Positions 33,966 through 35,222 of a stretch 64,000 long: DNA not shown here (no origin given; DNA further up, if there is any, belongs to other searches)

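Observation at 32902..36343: Divergent operon: C45 Ntn-hydrolase/acyltransferase, signal-less SBP-fold protein, MFS transporter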

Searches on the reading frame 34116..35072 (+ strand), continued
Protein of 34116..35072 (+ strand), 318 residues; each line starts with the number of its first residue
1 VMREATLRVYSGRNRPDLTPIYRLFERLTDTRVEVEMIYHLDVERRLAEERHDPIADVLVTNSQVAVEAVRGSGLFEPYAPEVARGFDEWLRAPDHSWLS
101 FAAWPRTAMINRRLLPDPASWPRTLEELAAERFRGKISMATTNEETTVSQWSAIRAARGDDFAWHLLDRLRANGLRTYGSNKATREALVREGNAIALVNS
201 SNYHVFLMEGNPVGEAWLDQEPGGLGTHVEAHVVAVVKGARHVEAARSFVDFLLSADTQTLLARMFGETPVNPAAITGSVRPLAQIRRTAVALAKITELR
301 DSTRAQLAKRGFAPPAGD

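Call 92: find_encoding_contigs(protein=P0253, flank=7000, max_places=3)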
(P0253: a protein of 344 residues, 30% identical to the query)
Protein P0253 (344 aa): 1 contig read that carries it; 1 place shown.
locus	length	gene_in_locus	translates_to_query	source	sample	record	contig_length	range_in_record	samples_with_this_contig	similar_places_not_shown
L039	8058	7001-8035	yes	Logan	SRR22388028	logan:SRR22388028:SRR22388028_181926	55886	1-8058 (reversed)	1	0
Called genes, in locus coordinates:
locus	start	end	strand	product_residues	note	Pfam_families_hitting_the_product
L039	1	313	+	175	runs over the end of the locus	PF01592:NifU_N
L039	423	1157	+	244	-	PF00630:Filamin (faint), PF16640:Big_3_5 (weak), PF02369:Big_1, PF13620:CarboxypepD_reg (weak)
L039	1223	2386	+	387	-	PF04143:Sulf_transp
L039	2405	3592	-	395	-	PF13360:PQQ_2 (faint), PF22494:choice_anch_I, PF25174:Beta-prop_THOC3 (weak), PF21783:YNCE, PF23414:Beta-prop_EML_2 (faint), PF23381:Beta-prop_IFT122_1st (weak), PF25174:Beta-prop_THOC3, PF10282:Lactonase (weak), +1 more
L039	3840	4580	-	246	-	-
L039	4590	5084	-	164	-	-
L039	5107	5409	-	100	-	PF13473:Cupredoxin_1, PF00116:COX2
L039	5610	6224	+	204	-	-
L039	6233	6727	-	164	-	PF01325:Fe_dep_repress, PF02742:Fe_dep_repr_C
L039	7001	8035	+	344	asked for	PF01547:SBP_bac_1, PF13531:SBP_bac_11, PF13416:SBP_bac_8, PF13343:SBP_bac_6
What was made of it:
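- The nearest signal-bearing relative, P0253, lies next to a DtxR-type iron repressor (call 92).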

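Call 94: search_protein_families(library=pfam, proteins=[P0304, P0325, P0377, P0300, P0359, P0373, P0261, P0268], max_evalue=0.001)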
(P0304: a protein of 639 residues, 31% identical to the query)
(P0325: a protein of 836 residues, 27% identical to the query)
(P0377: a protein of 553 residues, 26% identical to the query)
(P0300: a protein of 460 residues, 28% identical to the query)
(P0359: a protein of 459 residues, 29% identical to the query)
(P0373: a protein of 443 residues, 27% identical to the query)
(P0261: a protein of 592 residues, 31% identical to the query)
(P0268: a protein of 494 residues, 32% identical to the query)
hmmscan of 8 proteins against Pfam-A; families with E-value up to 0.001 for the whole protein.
P0304 (639 aa): 5 families
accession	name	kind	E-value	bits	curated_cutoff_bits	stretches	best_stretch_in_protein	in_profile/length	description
PF07494.17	Reg_prop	-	7.5e-27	90.4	20.4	1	248-270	1-23/24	Two component regulator propeller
PF13343.11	SBP_bac_6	-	2.1e-13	50.8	24.6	1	394-597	23-219/245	Bacterial extracellular solute-binding protein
PF13416.11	SBP_bac_8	-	1.2e-10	42.1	27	1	344-598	4-262/279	Bacterial extracellular solute-binding protein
PF13531.11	SBP_bac_11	-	1.4e-10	41.8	25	1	328-592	3-226/227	Bacterial extracellular solute-binding protein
PF01547.30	SBP_bac_1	-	8.2e-06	26.5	26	1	337-583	9-305/307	Bacterial extracellular solute-binding protein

P0325 (836 aa): 4 families
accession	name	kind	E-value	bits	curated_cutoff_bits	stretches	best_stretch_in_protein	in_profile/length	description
PF13343.11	SBP_bac_6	-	4e-23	82.6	24.6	1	572-799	3-225/245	Bacterial extracellular solute-binding protein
PF13531.11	SBP_bac_11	-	7e-19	68.9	25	1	524-780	3-222/227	Bacterial extracellular solute-binding protein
PF13416.11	SBP_bac_8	-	2.8e-10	40.9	27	1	571-776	36-249/279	Bacterial extracellular solute-binding protein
PF01547.30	SBP_bac_1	-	4e-09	37.3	26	1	574-775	52-305/307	Bacterial extracellular solute-binding protein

P0377 (553 aa): 5 families
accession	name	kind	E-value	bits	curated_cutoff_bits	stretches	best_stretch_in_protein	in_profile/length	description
PF13343.11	SBP_bac_6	-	2.5e-19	70.1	24.6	1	317-530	27-236/245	Bacterial extracellular solute-binding protein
PF13416.11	SBP_bac_8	-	5.4e-18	66.2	27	1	262-505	3-254/279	Bacterial extracellular solute-binding protein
PF01547.30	SBP_bac_1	-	2.9e-17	64.1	26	1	255-500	8-306/307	Bacterial extracellular solute-binding protein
PF13531.11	SBP_bac_11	-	2e-11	44.5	25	1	247-504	3-222/227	Bacterial extracellular solute-binding protein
PF01794.25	Ferric_reduct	-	5.5e-05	23.7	28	1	54-174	2-120/121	Ferric reductase like transmembrane component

P0300 (460 aa): 4 families
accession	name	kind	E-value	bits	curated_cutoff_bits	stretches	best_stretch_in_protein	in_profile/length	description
PF13343.11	SBP_bac_6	-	9.6e-23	81.4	24.6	1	185-420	1-227/245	Bacterial extracellular solute-binding protein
PF13531.11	SBP_bac_11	-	1.9e-18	67.5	25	1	147-400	10-223/227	Bacterial extracellular solute-binding protein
PF13416.11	SBP_bac_8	-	4.3e-17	63.2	27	1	154-417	3-271/279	Bacterial extracellular solute-binding protein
PF01547.30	SBP_bac_1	-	4.2e-16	60.3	26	1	147-396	6-307/307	Bacterial extracellular solute-binding protein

P0359 (459 aa): 4 families
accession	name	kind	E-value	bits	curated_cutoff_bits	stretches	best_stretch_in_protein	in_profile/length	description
PF13343.11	SBP_bac_6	-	6.2e-18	65.6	24.6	1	221-421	25-224/245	Bacterial extracellular solute-binding protein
PF13416.11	SBP_bac_8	-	1.7e-14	54.7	27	1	168-420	3-264/279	Bacterial extracellular solute-binding protein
PF01547.30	SBP_bac_1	-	2.4e-14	54.5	26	1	165-403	12-305/307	Bacterial extracellular solute-binding protein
PF13531.11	SBP_bac_11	-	2.2e-12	47.7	25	1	158-407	8-221/227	Bacterial extracellular solute-binding protein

P0373 (443 aa): 6 families
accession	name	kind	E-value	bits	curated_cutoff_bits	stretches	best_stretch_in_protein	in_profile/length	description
PF13416.11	SBP_bac_8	-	2.4e-22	80.5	27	1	151-405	2-266/279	Bacterial extracellular solute-binding protein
PF01547.30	SBP_bac_1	-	3.9e-20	73.5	26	1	146-389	9-307/307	Bacterial extracellular solute-binding protein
PF13531.11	SBP_bac_11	-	4.5e-19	69.6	25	1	139-396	3-226/227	Bacterial extracellular solute-binding protein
PF13343.11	SBP_bac_6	-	2.4e-18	66.9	24.6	1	184-400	2-219/245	Bacterial extracellular solute-binding protein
PF13473.12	Cupredoxin_1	-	1e-05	25.9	27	1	13-120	19-100/104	Cupredoxin-like domain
PF06525.17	SoxE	-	2.9e-05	24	21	1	38-130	49-141/149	Sulfocyanin (SoxE) domain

P0261 (592 aa): 4 families
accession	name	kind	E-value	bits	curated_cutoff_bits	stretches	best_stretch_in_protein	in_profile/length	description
PF13343.11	SBP_bac_6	-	3.9e-26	92.5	24.6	1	333-563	2-228/245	Bacterial extracellular solute-binding protein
PF13531.11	SBP_bac_11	-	9.2e-21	75.1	25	1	286-542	3-223/227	Bacterial extracellular solute-binding protein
PF13416.11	SBP_bac_8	-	1.3e-20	74.8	27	1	300-560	3-272/279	Bacterial extracellular solute-binding protein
PF01547.30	SBP_bac_1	-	2.3e-19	70.9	26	1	294-538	9-307/307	Bacterial extracellular solute-binding protein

P0268 (494 aa): 4 families
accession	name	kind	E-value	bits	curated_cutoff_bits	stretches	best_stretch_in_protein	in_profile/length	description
PF13343.11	SBP_bac_6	-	1.3e-26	94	24.6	1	237-454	4-220/245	Bacterial extracellular solute-binding protein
PF13416.11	SBP_bac_8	-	7.8e-23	82.1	27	1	200-462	3-272/279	Bacterial extracellular solute-binding protein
PF01547.30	SBP_bac_1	-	1.1e-20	75.3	26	1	195-440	10-307/307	Bacterial extracellular solute-binding protein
PF13531.11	SBP_bac_11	-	5.2e-17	62.8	25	1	186-443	3-222/227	Bacterial extracellular solute-binding protein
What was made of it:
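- More distant relatives are fused to ferric-reductase or cupredoxin domains (call 94).
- Tried and rejected: Long relatives are fused to ferric-reductase, cupredoxin or propeller domains, never to an MFS (call 94).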
